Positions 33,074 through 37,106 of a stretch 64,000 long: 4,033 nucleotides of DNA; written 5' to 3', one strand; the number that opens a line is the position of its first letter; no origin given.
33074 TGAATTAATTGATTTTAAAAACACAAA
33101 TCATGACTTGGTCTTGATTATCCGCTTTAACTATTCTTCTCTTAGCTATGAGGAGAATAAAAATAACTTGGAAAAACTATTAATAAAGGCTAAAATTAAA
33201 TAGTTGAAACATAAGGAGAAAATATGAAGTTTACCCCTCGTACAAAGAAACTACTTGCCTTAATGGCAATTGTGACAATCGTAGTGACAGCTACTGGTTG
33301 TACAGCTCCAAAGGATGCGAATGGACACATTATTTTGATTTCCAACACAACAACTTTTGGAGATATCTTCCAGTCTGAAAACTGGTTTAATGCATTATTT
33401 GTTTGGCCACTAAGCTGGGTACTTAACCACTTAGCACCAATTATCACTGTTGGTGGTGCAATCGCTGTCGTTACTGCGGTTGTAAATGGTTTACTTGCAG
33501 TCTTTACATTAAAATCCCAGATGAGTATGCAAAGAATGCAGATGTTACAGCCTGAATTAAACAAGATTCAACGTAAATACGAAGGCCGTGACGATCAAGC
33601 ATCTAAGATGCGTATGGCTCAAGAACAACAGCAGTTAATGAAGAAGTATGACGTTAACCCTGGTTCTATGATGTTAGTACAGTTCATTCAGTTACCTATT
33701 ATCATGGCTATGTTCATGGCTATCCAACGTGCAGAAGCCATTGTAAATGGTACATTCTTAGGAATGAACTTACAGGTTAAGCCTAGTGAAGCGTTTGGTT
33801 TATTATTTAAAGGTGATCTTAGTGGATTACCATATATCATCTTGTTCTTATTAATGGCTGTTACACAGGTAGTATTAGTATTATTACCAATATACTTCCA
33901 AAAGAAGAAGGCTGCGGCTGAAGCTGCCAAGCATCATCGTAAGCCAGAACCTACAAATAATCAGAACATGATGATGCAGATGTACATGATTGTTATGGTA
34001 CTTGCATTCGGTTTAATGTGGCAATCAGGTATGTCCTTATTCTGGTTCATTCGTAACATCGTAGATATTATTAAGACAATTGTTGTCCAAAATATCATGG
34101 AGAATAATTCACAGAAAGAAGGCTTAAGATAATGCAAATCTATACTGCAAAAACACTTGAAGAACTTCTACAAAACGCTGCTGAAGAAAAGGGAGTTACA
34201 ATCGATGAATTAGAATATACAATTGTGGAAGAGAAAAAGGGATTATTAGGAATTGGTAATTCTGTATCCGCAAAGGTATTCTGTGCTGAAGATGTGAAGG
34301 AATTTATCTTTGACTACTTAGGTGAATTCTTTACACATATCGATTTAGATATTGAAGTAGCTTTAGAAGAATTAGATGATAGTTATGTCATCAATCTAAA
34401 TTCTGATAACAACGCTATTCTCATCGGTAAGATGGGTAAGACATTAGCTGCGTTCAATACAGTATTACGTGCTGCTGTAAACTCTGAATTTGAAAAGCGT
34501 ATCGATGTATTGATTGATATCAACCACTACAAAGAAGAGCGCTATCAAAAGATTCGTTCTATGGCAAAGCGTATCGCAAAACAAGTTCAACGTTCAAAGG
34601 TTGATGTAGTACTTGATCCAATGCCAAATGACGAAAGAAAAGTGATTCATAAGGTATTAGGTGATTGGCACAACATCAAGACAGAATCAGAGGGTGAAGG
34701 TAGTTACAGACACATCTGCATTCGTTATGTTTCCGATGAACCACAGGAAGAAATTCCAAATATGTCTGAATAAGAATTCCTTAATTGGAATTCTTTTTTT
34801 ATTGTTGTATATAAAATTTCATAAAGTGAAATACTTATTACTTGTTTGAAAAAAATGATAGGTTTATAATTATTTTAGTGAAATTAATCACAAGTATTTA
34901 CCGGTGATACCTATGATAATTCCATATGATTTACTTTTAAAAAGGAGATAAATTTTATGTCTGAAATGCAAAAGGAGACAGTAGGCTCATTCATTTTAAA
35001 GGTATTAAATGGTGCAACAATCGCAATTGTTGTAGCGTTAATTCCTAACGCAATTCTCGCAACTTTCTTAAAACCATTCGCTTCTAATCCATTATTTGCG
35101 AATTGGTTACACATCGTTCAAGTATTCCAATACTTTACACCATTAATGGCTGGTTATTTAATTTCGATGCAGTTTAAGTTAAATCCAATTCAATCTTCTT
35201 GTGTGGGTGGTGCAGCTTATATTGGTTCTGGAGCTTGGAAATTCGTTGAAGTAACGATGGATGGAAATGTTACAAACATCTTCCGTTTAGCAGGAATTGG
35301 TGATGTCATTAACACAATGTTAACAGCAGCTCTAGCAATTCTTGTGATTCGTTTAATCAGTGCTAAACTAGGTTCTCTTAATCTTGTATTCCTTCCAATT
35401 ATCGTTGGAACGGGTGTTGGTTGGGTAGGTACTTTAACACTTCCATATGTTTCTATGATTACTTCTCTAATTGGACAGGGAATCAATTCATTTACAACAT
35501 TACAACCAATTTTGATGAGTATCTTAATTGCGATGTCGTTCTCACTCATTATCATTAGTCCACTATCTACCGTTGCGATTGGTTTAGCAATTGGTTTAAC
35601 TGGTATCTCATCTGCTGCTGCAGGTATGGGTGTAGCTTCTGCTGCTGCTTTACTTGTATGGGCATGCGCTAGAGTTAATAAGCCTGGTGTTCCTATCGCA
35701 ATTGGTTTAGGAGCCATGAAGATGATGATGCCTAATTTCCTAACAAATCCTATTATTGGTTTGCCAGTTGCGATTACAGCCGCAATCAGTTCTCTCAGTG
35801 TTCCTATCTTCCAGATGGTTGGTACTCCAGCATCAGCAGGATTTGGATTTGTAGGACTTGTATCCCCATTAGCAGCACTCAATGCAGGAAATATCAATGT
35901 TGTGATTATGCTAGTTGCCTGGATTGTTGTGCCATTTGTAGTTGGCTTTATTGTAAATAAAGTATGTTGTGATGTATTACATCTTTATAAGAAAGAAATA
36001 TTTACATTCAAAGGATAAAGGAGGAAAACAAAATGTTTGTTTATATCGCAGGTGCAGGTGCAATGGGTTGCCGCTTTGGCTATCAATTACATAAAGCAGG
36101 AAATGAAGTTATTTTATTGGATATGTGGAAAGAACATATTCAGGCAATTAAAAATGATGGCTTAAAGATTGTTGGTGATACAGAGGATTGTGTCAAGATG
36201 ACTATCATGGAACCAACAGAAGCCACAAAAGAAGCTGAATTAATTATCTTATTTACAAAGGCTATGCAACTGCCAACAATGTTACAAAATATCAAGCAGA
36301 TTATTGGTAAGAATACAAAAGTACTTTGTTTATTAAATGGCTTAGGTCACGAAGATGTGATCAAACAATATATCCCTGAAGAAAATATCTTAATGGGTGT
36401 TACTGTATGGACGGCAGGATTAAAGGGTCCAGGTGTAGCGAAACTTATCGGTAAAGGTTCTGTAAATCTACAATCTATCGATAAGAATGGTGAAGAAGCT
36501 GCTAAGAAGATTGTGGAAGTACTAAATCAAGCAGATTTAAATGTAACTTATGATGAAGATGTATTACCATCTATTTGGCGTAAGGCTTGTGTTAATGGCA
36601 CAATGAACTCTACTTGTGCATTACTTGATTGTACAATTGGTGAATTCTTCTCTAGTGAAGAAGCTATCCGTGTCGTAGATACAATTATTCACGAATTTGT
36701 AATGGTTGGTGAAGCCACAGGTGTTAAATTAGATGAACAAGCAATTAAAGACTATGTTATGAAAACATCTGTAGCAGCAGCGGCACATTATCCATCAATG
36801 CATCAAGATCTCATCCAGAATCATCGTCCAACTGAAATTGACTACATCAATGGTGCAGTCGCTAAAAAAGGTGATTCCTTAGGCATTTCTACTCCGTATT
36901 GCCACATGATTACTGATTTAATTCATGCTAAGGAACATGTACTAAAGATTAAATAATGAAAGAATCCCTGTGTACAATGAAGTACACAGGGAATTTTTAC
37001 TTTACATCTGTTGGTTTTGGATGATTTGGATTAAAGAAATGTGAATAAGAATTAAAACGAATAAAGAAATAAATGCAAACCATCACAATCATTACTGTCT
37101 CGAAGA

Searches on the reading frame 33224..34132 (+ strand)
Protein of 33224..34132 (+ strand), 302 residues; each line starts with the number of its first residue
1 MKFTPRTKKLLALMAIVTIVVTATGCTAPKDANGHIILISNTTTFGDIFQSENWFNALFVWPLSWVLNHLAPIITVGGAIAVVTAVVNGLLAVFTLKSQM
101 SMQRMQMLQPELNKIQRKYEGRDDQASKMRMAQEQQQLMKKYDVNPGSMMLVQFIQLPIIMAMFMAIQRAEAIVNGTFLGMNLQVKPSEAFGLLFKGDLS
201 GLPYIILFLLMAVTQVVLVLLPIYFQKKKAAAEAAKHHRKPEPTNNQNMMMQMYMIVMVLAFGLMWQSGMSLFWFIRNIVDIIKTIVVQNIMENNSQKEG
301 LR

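Call 27: search_protein_families(library=pfam, proteins=[window:33224-34132:+], max_evalue=0.00001)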
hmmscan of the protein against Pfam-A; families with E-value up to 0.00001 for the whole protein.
window:33224-34132:+ (302 aa): 1 family
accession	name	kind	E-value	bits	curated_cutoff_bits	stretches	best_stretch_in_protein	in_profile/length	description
PF02096.25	60KD_IMP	-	1.7e-31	109.8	35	1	77-289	2-162/163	60Kd inner membrane protein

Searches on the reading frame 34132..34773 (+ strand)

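Call 27: search_protein_families(library=pfam, proteins=[window:34132-34773:+], max_evalue=0.00001)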
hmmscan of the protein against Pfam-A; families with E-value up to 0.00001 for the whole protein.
window:34132-34773:+ (213 aa): 3 families
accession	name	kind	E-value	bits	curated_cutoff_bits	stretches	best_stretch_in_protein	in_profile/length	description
PF01424.28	R3H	-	5.9e-17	61.9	26.8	1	140-198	2-59/60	R3H domain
PF14804.11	Jag_N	-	2e-11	44.6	25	1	4-49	1-46/50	Jag N-terminus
PF13083.13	KH_KhpA-B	-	9e-10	38.8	32.1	1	56-126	1-71/73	KhpA/KhpB, KH domain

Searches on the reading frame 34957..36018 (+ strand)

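Call 27: search_protein_families(library=pfam, proteins=[window:34957-36018:+], max_evalue=0.00001)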
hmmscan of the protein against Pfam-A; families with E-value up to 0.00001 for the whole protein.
window:34957-36018:+ (353 aa): 1 family
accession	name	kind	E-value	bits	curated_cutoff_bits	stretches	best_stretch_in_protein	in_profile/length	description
PF13303.11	PTS_EIIC_2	-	6.4e-100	334.8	28.9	1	15-350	2-326/327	Phosphotransferase system, EIIC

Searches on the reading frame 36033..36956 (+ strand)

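Call 27: search_protein_families(library=pfam, proteins=[window:36033-36956:+], max_evalue=0.00001)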
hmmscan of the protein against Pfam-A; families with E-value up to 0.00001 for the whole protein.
window:36033-36956:+ (307 aa): 3 families
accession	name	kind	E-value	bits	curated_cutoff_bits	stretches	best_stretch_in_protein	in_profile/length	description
PF02558.23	ApbA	-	2.1e-42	144.7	22.2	1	3-150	1-149/150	Ketopantoate reductase PanE/ApbA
PF08546.17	ApbA_C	-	1e-39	136.2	22.7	1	176-301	1-125/125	Ketopantoate reductase PanE/ApbA C terminal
PF01210.29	NAD_Gly3P_dh_N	-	5.3e-06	26.9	23.1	0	4-144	3-145/158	NAD-dependent glycerol-3-phosphate dehydrogenase N-terminus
